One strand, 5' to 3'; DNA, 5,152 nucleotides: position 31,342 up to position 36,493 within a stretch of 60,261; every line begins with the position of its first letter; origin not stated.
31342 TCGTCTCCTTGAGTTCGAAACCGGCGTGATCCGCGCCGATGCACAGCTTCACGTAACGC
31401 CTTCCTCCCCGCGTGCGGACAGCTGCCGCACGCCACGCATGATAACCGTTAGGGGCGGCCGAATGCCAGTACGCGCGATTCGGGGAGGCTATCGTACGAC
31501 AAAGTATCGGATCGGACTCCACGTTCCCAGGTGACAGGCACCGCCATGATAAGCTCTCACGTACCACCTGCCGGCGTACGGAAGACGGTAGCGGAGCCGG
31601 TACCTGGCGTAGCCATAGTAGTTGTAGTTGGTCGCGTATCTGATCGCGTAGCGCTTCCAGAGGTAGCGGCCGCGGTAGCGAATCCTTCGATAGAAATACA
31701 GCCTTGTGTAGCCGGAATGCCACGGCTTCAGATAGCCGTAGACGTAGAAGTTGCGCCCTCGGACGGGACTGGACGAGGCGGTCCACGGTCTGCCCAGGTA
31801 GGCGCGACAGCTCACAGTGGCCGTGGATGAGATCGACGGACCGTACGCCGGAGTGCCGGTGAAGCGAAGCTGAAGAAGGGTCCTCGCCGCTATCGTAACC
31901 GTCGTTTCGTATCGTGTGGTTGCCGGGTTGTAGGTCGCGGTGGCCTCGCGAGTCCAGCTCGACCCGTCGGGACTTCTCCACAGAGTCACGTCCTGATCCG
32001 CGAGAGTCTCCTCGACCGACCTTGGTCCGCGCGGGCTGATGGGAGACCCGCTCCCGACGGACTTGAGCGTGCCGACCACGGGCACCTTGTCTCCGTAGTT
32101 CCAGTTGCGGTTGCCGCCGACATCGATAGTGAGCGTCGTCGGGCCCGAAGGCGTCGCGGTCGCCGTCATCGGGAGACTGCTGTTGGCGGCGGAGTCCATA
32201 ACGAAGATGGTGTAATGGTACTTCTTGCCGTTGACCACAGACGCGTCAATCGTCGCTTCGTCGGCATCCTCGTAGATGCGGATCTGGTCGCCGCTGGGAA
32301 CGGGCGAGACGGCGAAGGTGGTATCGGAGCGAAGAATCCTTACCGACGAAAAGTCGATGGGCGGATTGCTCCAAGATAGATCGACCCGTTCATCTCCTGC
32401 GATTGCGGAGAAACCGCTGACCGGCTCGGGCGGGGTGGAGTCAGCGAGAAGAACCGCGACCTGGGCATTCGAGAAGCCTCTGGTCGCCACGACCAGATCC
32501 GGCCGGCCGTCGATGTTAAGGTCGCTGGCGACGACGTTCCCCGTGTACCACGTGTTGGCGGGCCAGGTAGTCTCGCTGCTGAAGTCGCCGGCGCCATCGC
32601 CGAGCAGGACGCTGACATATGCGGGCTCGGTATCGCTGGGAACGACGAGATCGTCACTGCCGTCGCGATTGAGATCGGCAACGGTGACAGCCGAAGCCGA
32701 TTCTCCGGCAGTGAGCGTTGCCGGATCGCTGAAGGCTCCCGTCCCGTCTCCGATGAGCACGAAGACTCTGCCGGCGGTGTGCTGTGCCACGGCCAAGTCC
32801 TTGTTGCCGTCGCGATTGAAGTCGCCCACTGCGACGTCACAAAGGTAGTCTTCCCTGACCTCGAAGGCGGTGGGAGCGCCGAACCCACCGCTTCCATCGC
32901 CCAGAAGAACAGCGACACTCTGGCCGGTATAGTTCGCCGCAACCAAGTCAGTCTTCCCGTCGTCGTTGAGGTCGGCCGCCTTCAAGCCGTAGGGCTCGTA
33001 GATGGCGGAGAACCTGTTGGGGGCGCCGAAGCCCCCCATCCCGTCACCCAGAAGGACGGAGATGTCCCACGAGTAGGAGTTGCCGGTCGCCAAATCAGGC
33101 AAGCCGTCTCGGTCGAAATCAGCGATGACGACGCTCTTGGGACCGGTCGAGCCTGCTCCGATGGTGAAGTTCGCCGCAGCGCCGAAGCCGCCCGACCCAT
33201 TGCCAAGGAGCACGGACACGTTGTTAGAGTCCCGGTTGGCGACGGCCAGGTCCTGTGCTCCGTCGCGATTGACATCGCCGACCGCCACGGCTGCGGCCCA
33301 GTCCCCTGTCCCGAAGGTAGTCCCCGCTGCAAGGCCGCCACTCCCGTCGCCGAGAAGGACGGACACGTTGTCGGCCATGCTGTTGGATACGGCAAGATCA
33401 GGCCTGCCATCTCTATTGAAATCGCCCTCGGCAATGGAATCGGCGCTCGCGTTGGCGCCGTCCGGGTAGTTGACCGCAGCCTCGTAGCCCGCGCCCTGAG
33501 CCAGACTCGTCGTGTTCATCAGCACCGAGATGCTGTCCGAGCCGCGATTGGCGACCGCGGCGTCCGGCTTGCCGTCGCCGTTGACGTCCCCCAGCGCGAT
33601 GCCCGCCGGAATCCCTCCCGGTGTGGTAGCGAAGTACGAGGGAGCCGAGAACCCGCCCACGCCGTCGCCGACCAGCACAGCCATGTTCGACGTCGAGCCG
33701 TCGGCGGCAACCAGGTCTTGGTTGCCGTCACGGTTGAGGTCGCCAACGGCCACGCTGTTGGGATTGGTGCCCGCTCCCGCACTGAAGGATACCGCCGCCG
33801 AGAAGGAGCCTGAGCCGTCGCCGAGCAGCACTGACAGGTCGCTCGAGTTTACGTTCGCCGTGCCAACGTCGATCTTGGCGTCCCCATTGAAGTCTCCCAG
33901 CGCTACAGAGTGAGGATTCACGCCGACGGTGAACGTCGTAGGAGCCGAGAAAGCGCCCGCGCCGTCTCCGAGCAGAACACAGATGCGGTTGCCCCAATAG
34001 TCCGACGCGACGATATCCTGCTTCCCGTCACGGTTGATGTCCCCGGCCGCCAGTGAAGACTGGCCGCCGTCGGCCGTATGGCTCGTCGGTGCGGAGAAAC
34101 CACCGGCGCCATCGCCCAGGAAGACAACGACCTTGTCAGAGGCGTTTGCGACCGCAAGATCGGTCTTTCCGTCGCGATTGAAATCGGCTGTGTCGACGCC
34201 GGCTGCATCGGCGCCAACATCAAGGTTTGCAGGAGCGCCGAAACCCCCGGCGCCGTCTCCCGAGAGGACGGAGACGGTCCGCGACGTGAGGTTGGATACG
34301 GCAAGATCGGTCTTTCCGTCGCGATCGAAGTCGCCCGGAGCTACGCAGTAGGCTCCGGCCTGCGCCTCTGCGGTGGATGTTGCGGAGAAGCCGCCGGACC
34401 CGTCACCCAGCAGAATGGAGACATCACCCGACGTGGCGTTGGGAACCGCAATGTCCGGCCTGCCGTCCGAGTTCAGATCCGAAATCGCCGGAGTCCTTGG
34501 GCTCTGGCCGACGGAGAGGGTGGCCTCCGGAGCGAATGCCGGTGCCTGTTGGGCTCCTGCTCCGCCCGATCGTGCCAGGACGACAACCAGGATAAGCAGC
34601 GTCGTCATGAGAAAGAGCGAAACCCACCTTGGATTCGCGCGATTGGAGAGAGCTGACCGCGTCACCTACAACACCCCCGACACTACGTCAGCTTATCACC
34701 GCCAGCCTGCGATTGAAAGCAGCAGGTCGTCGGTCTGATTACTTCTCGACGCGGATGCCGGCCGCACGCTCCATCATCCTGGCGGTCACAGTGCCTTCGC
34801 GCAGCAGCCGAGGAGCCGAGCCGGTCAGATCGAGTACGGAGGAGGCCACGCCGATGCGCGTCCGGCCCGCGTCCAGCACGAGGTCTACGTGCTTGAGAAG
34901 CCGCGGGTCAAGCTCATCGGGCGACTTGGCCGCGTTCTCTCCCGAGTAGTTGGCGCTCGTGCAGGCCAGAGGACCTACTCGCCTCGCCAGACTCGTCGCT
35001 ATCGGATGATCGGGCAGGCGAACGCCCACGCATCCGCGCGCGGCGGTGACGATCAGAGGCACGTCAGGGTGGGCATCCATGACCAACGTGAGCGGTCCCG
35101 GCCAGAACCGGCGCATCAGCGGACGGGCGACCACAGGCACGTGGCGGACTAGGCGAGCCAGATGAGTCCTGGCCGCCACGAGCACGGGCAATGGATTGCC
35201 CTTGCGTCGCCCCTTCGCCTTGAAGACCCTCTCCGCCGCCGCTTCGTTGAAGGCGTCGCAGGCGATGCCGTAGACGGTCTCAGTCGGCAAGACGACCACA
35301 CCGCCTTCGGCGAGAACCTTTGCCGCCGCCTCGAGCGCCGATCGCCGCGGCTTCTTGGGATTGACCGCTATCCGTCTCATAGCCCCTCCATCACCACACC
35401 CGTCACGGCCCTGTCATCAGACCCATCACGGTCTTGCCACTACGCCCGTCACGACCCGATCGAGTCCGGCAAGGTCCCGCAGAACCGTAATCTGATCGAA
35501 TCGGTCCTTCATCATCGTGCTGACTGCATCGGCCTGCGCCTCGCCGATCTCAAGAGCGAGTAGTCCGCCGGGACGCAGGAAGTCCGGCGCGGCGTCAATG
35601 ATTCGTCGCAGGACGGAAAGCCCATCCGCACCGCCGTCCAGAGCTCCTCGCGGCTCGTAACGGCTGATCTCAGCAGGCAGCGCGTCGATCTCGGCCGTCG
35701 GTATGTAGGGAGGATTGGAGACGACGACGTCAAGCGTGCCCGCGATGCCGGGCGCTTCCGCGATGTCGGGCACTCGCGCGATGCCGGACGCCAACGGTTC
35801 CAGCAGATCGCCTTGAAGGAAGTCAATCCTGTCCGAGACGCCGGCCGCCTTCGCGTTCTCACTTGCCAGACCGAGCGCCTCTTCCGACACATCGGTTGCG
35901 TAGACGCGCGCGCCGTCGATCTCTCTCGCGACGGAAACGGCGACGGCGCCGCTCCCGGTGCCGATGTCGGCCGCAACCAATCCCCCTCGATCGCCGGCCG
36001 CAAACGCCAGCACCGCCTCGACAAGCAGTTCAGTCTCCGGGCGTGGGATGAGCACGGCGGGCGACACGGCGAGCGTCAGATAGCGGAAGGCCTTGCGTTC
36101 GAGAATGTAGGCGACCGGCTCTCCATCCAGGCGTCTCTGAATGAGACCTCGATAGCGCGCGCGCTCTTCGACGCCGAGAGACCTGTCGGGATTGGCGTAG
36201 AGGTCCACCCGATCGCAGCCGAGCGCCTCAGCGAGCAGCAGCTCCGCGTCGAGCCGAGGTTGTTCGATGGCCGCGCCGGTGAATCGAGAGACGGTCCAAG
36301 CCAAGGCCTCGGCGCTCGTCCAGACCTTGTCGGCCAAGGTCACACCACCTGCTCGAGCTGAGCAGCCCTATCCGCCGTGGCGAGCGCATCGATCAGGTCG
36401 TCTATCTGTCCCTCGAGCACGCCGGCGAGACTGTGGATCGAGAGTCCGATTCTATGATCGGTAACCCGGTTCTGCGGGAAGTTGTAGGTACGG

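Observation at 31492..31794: Unusual Arg/Tyr-rich C-terminal domain shared by two giant surface proteins (second copy at 42385-42672), always behind an FN3-like domain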

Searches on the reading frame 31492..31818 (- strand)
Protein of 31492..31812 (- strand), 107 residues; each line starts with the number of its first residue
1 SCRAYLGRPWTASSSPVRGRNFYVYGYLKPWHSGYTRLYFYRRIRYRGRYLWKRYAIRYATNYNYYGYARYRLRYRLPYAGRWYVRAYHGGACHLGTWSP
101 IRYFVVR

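Call 9: search_protein_families(library=pfam, proteins=[window:31492-31794:-], max_evalue=1)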
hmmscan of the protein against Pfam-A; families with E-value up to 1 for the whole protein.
seq(101 aa): 0 families

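Call 10: search_protein_families(library=ncbifam, proteins=[window:31492-31794:-], max_evalue=1)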
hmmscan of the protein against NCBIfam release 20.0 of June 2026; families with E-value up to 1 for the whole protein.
seq(101 aa): 0 families

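Call 15: find_homologous_proteins(query=window:31492-31812:-, max_evalue=0.01)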
Query seq(107 aa) (107 aa): 2 proteins with E <= 0.01 among 2 candidates.
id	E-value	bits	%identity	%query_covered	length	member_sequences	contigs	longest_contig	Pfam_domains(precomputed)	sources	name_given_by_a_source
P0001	8.0e-18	83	50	96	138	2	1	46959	-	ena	-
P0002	1.1e-16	79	47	98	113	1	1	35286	-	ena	-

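Call 18: find_encoding_contigs(protein=P0001, flank=8000, max_places=3)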
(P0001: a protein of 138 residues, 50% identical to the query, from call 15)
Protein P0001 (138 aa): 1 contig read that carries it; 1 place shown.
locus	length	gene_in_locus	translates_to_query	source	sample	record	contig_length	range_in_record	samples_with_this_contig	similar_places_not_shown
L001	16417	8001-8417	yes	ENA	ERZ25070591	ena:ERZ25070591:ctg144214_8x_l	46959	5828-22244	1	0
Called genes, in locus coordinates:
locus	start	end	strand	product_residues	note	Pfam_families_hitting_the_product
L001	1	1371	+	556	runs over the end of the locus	PF00890:FAD_binding_2 (faint), PF01266:DAO, PF16901:DAO_C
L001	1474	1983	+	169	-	PF00210:Ferritin, PF02915:Rubrerythrin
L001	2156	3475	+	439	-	PF01595:CNNM, PF00571:CBS (weak), PF03471:CorC_HlyC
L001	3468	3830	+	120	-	-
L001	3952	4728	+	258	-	PF04909:Amidohydro_2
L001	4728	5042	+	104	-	-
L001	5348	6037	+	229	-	PF06089:Asparaginase_II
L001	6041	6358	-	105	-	PF07386:DUF1499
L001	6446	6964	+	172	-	PF03588:Leu_Phe_trans, PF13480:Acetyltransf_6 (weak)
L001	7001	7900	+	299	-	PF07995:GSDH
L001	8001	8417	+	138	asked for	-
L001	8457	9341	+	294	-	PF09754:PAC2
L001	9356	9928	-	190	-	PF04306:DUF456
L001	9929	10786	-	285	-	PF00733:Asn_synthase (weak), PF02540:NAD_synthase (weak), PF06508:QueC (weak)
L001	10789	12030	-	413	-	PF00109:ketoacyl-synt, PF02801:Ketoacyl-synt_C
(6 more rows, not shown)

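Call 19: find_encoding_contigs(protein=P0002, flank=8000, max_places=3)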
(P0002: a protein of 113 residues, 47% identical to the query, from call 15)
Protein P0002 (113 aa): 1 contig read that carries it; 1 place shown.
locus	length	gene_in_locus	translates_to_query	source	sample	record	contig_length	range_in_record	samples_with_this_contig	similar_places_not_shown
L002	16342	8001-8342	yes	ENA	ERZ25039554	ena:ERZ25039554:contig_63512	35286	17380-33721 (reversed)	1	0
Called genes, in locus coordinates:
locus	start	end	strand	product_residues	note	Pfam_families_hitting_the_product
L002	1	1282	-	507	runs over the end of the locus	PF02310:B12-binding, PF04055:Radical_SAM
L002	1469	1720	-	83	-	PF01578:Cytochrom_C_asm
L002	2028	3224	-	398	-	PF04055:Radical_SAM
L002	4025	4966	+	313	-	PF04443:LuxE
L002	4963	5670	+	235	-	-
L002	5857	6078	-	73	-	-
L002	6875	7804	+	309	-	-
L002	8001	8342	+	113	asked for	-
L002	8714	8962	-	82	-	-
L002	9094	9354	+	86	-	-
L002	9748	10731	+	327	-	PF14522:Cytochrome_C7 (faint)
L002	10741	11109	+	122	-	-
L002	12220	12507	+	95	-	PF00180:Iso_dh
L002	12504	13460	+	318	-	PF00180:Iso_dh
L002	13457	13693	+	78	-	-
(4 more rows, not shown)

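Call 22: find_homologous_proteins(query=A1, max_evalue=0.01)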
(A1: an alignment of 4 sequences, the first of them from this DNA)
Query A1 (4 sequences) (107 aa, profile of the alignment): 23 proteins with E <= 0.01 among 202 candidates.
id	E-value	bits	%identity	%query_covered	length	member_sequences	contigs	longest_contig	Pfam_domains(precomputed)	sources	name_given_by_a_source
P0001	2.5e-41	158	50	96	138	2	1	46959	-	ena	-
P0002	2.4e-40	155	47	98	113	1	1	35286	-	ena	-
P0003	8.2e-30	121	43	98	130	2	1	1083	-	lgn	-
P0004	9.3e-28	115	50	99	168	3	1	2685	-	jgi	-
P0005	9.6e-28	115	56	92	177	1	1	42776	-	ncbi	-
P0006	2.4e-27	113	50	92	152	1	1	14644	-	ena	-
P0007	2.3e-24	104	41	85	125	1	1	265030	-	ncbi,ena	-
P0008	1.5e-22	98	41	97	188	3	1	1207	-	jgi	-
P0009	2.2e-22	97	42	98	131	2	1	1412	-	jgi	-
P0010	1.2e-21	95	38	98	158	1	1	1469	-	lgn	-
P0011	1.5e-21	95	36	98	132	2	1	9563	-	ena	-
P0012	4.9e-21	93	37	75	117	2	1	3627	-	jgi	-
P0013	2.1e-20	91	34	91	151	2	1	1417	-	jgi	jgi:hypothetical protein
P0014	6.8e-20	89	36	88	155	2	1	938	-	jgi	jgi:hypothetical protein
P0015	1.2e-18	85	42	84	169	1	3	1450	-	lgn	-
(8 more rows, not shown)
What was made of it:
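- Tried and rejected: The search with copy A alone returned 2 hits, and with a 4-sequence profile 23 hits, all short fragments (calls 15, 22).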

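Call 28: search_solved_structures(query=A2, max_evalue=10, show_alignments=2)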
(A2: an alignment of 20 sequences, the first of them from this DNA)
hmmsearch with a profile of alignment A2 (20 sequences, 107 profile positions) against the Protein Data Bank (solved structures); distinct sequences matched with E-value up to 10: 0.

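Call 29: search_protein_families(library=pfam, alignment_id=A2, max_evalue=10)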
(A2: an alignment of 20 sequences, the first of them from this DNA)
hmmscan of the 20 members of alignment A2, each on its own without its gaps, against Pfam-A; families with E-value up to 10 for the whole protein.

A. member 1, seq(109 aa): 0 families

B. families by the number of members that match (of 20 scanned): 10 families
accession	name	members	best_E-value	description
PF24801.1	FNIII-A_GpJ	1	0.026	Tip attachment protein J,FNIII-A domain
PF24651.1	DUF7644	1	0.038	Domain of unknown function (DUF7644)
PF12253.13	CAF1A_dimeriz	1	0.061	Chromatin assembly factor 1 subunit A dimerization domain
PF16600.10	Caskin1-CID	1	0.064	Caskin1 CASK-interaction domain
PF22446.2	Lac_Phage_Head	1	0.077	Head N-terminal domain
PF19987.4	DUF6423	1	0.13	Family of unknown function (DUF6423)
PF20914.2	DNA_pol_IIIA_C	1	0.14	DNA polymerase III subunit alpha, C-terminal domain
PF17921.7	Integrase_H2C2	1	0.26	Integrase zinc binding domain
PF06461.17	CHDII_SANT-like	1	0.3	CHD subfamily II, SANT-like domain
PF17061.10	PARM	1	1.7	PARM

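Call 30: search_protein_representatives(alignment_id=A1)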
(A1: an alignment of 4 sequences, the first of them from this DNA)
Query: 4 sequences, 103 profile positions. Proteins with E-value up to 0.001 (for the whole library): 1880; up to 1e-10: 990; up to 1e-30: 12. The best 150 are listed.
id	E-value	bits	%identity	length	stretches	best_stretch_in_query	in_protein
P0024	1.4e-53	195.9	-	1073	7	5-102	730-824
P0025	1.2e-49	183.2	-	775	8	5-97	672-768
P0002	7.5e-41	155.0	-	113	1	2-103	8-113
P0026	1.3e-38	147.8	-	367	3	6-101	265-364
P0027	1.2e-37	144.8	-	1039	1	1-103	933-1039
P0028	1.0e-34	135.3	-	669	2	5-103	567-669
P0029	1.3e-33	131.8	-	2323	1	3-103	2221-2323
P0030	2.1e-33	131.1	-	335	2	4-103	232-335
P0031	1.6e-32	128.3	-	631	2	2-103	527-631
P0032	6.2e-32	126.4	-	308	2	6-103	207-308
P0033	3.7e-31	123.9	-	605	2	5-103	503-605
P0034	3.8e-31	123.9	-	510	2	4-103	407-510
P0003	2.6e-30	121.2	-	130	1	2-103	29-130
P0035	1.5e-29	118.7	-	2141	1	4-103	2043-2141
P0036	3.4e-29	117.6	-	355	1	3-103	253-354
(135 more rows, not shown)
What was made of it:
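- The profile search finds 1,880 representatives at E<=1e-3 and 990 at E<=1e-10 (call 30).
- Tried and rejected: The exhaustive search corrected it (call 30).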

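Call 40: predict_structure(alignment_id=A2)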
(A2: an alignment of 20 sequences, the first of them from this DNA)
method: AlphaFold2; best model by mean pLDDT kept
length: 109 residues; sequences in the alignment: 20
mean_pLDDT: 91.8   pTM: 0.83
mean pLDDT of the five models: 91.8, 89.6, 88.5, 88.1, 87.9
residues with pLDDT >= 90: 86; 70-90: 20; 50-70: 3; < 50: 0
segments of 3 or more residues with pLDDT < 50: none
pLDDT, mean of each block of 10 residues (from residue 1): 79 87 95 91 96 97 92 95 96 86 95
secondary structure, 60 per line:
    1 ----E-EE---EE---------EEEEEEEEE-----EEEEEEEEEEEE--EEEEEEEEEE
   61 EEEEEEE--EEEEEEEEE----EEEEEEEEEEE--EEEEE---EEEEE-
elements in order: E23-31 E37-48 E51-67 E70-78 E83-93 E96-100 E104-108
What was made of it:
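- On Big_3_5 / bacterial Ig-like group 3 (PF16640): AF2 gives a seven-strand sandwich at pLDDT 91.8 (call 40).
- AF2 gives pLDDT 91.8 and seven β-strands (call 40).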

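Call 42: fold_search(model_id=the predicted structure, library=pdb)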
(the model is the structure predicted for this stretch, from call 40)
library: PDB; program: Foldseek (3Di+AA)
matches with E <= 10: 1828; with E <= 0.001: 0
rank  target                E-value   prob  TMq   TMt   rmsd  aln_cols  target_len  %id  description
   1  7rxc_N                1.7e-03  1.00  0.44  0.40   7.2       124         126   12  CryoEM structure of KDELR with Legobody (released 2021-10-06)
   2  6r5p_A                3.4e-03  1.00  0.53  0.11   5.7       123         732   13  The crystal structure of Glycoside Hydrolase BglX inactive mutant D286N from P. aeruginosa in complex with glucose (released 2020-04-15)
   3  8va7_A                3.4e-03  1.00  0.50  0.11   5.7       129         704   12  Crystal structure of CapGH3a enzyme retrieved from capybara gut metagenome (released 2024-10-23)
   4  6r5o_A                3.8e-03  1.00  0.52  0.11   5.7       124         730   14  The crystal structure the Glycoside Hydrolase BglX inactive mutant D286N from P. aeruginosa in complex with two glucos (released 2020-04-15)
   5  43ca_B                4.0e-03  1.00  0.48  0.46   6.3       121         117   11  CRYSTALLOGRAPHIC STRUCTURE OF THE ESTEROLYTIC AND AMIDOLYTIC 43C9 ANTIBODY WITH BOUND P-NITROPHENOL (released 1999-08-18)
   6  8q78_A                4.2e-03  1.00  0.49  0.45   5.9       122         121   10  Structure of the FP specific VHH TPP-3077 (released 2024-08-28)
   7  1yzz_B                4.2e-03  1.00  0.49  0.47   6.1       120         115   12  Humanized caban33 at room temperature (released 2005-06-14)
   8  8pe2_B                4.4e-03  1.00  0.47  0.44   5.9       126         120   10  Crystal structure of Gel4 in complex with Nanobody 3 (released 2024-06-19)
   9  6r5r_A                4.9e-03  1.00  0.52  0.11   5.7       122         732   13  The crystal structure of Glycoside Hydrolase BglX inactive mutant D286N from P. aeruginosa in complex with cellobiose (released 2020-04-15)
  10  3rnq_A                4.9e-03  1.00  0.44  0.44   6.2       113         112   11  Crystal structure of the complex between the extracellular domains of mouse PD-1 mutant and PD-L2 (released 2011-06-01)
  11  6nm6_U                5.2e-03  1.00  0.50  0.44   6.2       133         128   12  Crystal Structure of HIV-1 BG505 SOSIP.664 Prefusion Env Trimer Bound to N6 FR3-03 scFv in Complex with Crystallizatio (released 2019-02-27)
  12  6r5i_B                5.4e-03  1.00  0.53  0.11   5.7       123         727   13  The crystal structure of the Glycoside Hydrolase BglX from P. aeruginosa (released 2020-04-15)
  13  7wvm_F                5.4e-03  1.00  0.45  0.45   5.4       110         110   12  The complex structure of PD-1 and cemiplimab (released 2022-04-20)
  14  8aif_C                6.0e-03  1.00  0.52  0.49   6.2       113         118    6  TapA acts as specific chaperone in TasA non-amyloid filament formation (released 2023-04-12)
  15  8jxr_B                6.0e-03  1.00  0.51  0.46   5.3       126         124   10  Structure of nanobody-bound DRD1_LSD complex (released 2024-09-04)
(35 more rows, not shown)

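Call 45: search_protein_families(library=pfam, alignment_id=A4, max_evalue=0.00001)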
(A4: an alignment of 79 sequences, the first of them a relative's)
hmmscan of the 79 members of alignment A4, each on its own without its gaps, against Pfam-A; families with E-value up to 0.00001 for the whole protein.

A. member 1, P0024 (1073 aa): 0 families

B. families by the number of members that match (of 79 scanned): 62 families (the first 25 are shown)
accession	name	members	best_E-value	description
PF13517.12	FG-GAP_3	8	1e-97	FG-GAP-like repeat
PF01839.29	FG-GAP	8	2.1e-51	FG-GAP repeat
PF14870.12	PSII_BNR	6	1.3e-48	Photosynthesis system II assembly factor YCF48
PF01436.27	NHL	4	2.4e-73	NHL repeat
PF00082.27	Peptidase_S8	3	3.5e-63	Subtilase family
PF08450.18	SGL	3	2e-23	SMP-30/Gluconolactonase/LRE-like region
PF18998.6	Flg_new_2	3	3.4e-20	Divergent InlB B-repeat domain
PF25021.1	TEN_NHL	3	1e-16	Teneurin NHL domain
PF15902.12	Sortilin-Vps10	3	7.8e-15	Sortilin, neurotensin receptor 3,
PF17963.7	Big_9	3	8.5e-15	Bacterial Ig domain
PF13620.12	CarboxypepD_reg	2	9.2e-37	Carboxypeptidase regulatory-like domain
PF13229.12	Beta_helix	2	9.1e-26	Right handed beta helix region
PF00656.27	Peptidase_C14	2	1.3e-17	Caspase domain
PF22148.1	Fervidolysin_NPro-like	2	2.6e-17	Fervidolysin N-terminal prodomain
PF09479.16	Flg_new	2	5e-15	Listeria-Bacteroides repeat domain (List_Bact_rpt)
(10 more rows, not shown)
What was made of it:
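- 62 Pfam families occur in 79 proteins, and the 25 most frequent are of extracellular type: FG-GAP, BNR, NHL, subtilase, β-helix, cadherin-like (call 45). Carriers include proteases and putative adhesin-like repeats (call 45). Passengers are too diverse to offer one common docking surface (call 45).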

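Call 46: search_protein_families(library=ncbifam, alignment_id=A2, max_evalue=10)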
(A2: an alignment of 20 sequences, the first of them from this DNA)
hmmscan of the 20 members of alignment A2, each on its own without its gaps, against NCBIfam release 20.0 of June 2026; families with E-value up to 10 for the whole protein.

A. member 1, seq(109 aa): 0 families

B. families by the number of members that match (of 20 scanned): 1 family
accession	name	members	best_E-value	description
NF008006.0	PRK10735.1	1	0.3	metalloprotease TldD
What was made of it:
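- On T9SS C-terminal sorting domain: No hit was found in Pfam or NCBIfam for the domains or for 20 relatives (calls 9, 10, 29, 46).
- Closest known: Type IX secretion C-terminal domain. Different: There is no model match (calls 9, 10, 29, 46).
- Tried and rejected: Pfam, NCBIfam and the PDB sequence search gave nothing for the domain (calls 9, 10, 28, 29, 46).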

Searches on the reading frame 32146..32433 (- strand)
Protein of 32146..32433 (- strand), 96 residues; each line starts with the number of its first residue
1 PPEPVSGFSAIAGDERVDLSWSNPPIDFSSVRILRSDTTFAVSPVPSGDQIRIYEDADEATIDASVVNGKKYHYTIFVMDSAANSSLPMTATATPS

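Call 55: search_protein_families(library=pfam, proteins=[window:32146-32433:-], max_evalue=10)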
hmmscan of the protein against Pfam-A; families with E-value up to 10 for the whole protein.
seq(96 aa): 2 families
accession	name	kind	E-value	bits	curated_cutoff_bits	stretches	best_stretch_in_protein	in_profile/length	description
PF16389.11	DUF4998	-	0.093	12.7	29.1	1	6-94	24-108/199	Domain of unknown function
PF10179.15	NDNF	-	0.24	11.9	27.3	1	60-93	91-123/127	Neuron-derived neurotrophic factor, first Fn(III) domain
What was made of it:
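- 32149..32433 (-): FN3-like segment of protein A (aa 745-839). Call 55 gives only weak FN3-type Pfam hits (E of about 0.1-0.2), so the FN3 assignment is not verified.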

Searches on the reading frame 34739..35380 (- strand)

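Call 12: search_protein_families(library=pfam, proteins=[window:34739-35380:-], max_evalue=0.001)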
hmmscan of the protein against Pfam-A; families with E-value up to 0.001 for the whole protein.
window:34739-35380:- (213 aa): 1 family
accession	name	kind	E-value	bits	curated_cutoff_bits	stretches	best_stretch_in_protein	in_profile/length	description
PF01300.24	Sua5_yciO_yrdC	-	4.7e-57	192.8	25.1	1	22-196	2-178/178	Telomere recombination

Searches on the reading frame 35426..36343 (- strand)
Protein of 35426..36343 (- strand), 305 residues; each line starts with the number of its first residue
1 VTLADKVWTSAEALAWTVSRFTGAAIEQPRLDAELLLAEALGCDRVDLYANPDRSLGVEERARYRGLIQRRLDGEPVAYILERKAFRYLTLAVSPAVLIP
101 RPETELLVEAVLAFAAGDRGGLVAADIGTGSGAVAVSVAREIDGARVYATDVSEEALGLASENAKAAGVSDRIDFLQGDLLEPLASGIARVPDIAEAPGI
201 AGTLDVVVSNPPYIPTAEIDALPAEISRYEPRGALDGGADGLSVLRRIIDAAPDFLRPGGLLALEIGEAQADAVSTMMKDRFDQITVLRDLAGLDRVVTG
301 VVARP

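Call 12: search_protein_families(library=pfam, proteins=[window:35426-36343:-], max_evalue=0.001)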
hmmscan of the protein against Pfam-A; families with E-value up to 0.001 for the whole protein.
window:35426-36343:- (305 aa): 10 families
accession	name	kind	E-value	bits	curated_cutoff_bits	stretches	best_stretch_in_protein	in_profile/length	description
PF17827.6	PrmC_N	-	1.5e-24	86.8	23.4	1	12-81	1-70/71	PrmC N-terminal domain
PF05175.20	MTS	-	3.1e-12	46.9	23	1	124-213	35-108/170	Methyltransferase small domain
PF13649.12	Methyltransf_25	-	6.7e-10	40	27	1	125-182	2-57/97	Methyltransferase domain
PF13847.12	Methyltransf_31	-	7.6e-08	32.6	27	1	120-266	3-111/145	Methyltransferase domain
PF06325.19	PrmA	-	3.7e-07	30.4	22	1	123-182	164-223/296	Ribosomal protein L11 methyltransferase (PrmA)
PF12847.13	Methyltransf_18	-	6.2e-07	30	27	1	123-188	17-82/151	Methyltransferase domain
PF08241.18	Methyltransf_11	-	9e-07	29.9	21.2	1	126-185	2-57/95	Methyltransferase domain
PF09445.16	Methyltransf_15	-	3.6e-06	27.1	22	1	126-212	6-80/165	RNA cap guanine-N2 methyltransferase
PF08242.18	Methyltransf_12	-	4.8e-06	27.7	30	1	126-209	2-71/98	Methyltransferase domain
PF01170.24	UPF0020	-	0.00093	19.4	22.3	0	143-213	75-131/197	RMKL-like, methyltransferase domain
